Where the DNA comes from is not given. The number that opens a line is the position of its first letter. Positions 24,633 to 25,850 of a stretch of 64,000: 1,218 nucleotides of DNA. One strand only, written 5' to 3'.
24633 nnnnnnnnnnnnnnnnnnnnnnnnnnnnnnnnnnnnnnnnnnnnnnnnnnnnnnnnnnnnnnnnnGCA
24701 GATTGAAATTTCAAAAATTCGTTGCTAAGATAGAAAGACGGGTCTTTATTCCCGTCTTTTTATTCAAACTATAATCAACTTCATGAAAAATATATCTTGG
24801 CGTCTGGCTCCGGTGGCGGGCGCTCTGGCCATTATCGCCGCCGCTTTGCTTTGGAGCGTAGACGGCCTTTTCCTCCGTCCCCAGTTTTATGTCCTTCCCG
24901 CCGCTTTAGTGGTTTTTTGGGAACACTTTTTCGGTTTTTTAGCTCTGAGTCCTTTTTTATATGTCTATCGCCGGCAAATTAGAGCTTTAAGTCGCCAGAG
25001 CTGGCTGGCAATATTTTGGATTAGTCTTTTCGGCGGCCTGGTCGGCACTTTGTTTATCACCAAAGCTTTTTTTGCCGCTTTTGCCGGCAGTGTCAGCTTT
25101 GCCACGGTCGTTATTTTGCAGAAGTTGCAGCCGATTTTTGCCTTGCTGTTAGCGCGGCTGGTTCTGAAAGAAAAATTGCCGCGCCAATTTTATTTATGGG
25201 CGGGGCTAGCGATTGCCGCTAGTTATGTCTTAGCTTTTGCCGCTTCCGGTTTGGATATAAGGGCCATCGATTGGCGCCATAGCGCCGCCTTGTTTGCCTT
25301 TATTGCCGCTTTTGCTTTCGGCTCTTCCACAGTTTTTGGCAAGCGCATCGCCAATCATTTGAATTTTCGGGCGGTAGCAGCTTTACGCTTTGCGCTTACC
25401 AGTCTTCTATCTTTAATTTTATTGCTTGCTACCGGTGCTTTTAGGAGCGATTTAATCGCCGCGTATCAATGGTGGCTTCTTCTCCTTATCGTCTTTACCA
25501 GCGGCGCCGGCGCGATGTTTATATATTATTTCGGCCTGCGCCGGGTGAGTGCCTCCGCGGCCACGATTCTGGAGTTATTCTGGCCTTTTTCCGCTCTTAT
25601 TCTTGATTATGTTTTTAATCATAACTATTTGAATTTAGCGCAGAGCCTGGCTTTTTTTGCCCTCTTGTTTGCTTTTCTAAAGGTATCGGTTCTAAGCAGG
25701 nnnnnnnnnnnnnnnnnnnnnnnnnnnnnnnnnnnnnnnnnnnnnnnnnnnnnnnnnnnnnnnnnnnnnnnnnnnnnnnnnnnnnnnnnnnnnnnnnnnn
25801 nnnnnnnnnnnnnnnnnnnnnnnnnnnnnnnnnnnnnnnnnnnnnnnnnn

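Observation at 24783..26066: EamA/DMT transporter fused to a riboflavin kinase domain: a candidate import-and-trap module for riboflavin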

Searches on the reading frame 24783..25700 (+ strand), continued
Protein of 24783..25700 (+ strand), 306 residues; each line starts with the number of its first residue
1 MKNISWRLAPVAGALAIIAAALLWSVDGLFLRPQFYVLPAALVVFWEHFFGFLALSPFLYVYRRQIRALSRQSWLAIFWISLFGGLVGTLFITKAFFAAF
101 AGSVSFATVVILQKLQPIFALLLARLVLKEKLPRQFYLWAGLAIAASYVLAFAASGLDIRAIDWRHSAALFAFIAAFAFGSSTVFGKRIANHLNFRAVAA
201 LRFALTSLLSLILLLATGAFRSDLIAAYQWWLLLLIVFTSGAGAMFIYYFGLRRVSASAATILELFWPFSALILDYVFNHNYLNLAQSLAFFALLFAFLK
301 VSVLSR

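Call 74: search_protein_families(library=pfam, proteins=[L020:2345-2770:+, L065:2196-2825:+, L065:2801-3514:+, L043:3076-3453:+], max_evalue=0.001)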
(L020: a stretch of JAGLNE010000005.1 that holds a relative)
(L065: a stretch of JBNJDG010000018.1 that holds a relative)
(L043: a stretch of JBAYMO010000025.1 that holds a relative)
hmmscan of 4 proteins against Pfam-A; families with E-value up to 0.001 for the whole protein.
L020:2345-2770:+ (142 aa): 2 families
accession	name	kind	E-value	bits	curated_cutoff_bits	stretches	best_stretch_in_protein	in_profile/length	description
PF01467.32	CTP_transf_like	-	9.9e-16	58.6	21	1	20-141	2-131/133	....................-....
PF06574.18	FAD_syn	-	0.00075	19.8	27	0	13-45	4-36/158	FAD synthetase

L065:2196-2825:+ (210 aa): 2 families
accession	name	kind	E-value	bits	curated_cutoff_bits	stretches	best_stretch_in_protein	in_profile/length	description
PF01467.32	CTP_transf_like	-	4.4e-15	56.5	21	1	86-209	2-130/133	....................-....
PF06574.18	FAD_syn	-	0.00061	20.1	27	1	80-108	5-33/158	FAD synthetase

L065:2801-3514:+ (238 aa): 6 families
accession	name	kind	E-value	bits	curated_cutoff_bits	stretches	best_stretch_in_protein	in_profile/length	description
PF01982.22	CTP-dep_RFKase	-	4.2e-35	120.7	25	1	119-234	1-120/121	Domain of unknown function DUF120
PF13412.12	HTH_24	-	1.8e-05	24.7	21.9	1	47-78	17-48/48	Winged helix-turn-helix DNA-binding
PF25213.1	HVO_A0261_N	-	6.4e-05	23.2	35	1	49-106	26-78/86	HVO_A0261 N-terminal domain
PF01047.28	MarR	-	0.0002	21.6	24.6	1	47-83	17-53/59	MarR family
PF13545.12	HTH_Crp_2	-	0.00041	20.7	27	0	32-79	6-55/70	Crp-like helix-turn-helix domain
PF13601.12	HTH_34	-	0.00099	19.7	27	0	44-108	11-79/80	Winged helix DNA-binding domain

L043:3076-3453:+ (126 aa): 1 family
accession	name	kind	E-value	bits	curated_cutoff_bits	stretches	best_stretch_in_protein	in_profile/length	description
PF01687.23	Flavokinase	-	2.6e-31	108.9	19.6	1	7-124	7-124/124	Riboflavin kinase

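Call 75: search_solved_structures(query=L020:2345-2770:+, max_evalue=0.001)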
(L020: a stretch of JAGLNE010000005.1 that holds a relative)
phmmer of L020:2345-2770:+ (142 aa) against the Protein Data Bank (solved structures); distinct sequences matched with E-value up to 0.001: 5.
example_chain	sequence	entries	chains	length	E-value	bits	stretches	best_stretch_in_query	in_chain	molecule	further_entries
3glv_A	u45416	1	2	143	6.6e-26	94.2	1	16-136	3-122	Lipopolysaccharide core biosynthesis protein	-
2b7l_A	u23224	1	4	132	9.3e-11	45.2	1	15-128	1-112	glycerol-3-phosphate cytidylyltransferase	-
5x9q_A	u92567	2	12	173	3.5e-09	40.1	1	17-113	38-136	Putative cytidylyltransferase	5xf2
3elb_A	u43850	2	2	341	5.4e-09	39.5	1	18-81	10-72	Ethanolamine-phosphate cytidylyltransferase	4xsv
1coz_A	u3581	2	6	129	3e-08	37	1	15-117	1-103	PROTEIN (GLYCEROL-3-PHOSPHATE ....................) | glycerol-3-phosphate cytidylyltransferase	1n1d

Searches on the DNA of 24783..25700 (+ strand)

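Call 41: search_rna_families(sources=[L006, L008, L004, L007, L011, L002], threshold=gathering)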
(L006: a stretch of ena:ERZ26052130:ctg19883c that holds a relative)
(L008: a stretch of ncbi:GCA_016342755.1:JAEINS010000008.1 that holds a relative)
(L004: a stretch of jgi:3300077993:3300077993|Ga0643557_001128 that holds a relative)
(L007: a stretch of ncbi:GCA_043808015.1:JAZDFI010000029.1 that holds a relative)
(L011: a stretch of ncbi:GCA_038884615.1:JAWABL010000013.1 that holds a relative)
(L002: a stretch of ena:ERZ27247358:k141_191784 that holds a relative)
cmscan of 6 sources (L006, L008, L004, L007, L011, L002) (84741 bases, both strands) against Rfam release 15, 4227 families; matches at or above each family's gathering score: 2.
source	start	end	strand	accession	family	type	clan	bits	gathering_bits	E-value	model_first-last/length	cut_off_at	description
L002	3951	4021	+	RF00005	tRNA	Gene; tRNA;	CL00001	63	29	3.6e-11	1-71/71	no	tRNA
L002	1419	1501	+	RF00005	tRNA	Gene; tRNA;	CL00001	55.2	29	4.9e-09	1-71/71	no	tRNA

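Call 53: search_rna_families(sources=[L019, L023, L026, L042, L046, L047, L050, L051, L057, L059, L062, L066, L069, L071, L082, L084, L088, L089], threshold=gathering)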
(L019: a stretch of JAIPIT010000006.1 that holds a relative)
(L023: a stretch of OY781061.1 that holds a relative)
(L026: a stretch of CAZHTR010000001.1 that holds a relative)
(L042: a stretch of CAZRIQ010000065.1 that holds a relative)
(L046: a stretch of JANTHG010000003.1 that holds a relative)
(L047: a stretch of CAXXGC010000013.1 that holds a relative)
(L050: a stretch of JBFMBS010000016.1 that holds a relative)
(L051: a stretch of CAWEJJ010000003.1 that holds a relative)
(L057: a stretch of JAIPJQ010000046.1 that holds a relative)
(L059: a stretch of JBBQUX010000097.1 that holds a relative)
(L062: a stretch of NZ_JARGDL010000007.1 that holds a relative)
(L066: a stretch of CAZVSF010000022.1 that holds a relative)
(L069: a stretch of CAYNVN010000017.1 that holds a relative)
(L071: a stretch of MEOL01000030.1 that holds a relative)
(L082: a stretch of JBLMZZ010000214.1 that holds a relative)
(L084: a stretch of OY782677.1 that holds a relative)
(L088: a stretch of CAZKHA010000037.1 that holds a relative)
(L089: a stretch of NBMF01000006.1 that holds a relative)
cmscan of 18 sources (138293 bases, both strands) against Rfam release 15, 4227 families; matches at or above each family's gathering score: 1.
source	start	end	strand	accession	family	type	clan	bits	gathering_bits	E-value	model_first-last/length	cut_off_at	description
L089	3318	3430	+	RF00050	FMN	Cis-reg; riboswitch;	-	108.8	66.2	4.7e-24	1-138/138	no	FMN riboswitch aptamer (RFN element)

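Call 60: search_rna_families(source=L093, threshold=gathering)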
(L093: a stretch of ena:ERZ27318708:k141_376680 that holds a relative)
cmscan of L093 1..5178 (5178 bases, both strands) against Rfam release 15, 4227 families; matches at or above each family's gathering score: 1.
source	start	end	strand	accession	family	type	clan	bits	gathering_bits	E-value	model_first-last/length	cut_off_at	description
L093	1567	1682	+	RF00050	FMN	Cis-reg; riboswitch;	-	115.1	66.2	3.4e-27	1-138/138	no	FMN riboswitch aptamer (RFN element)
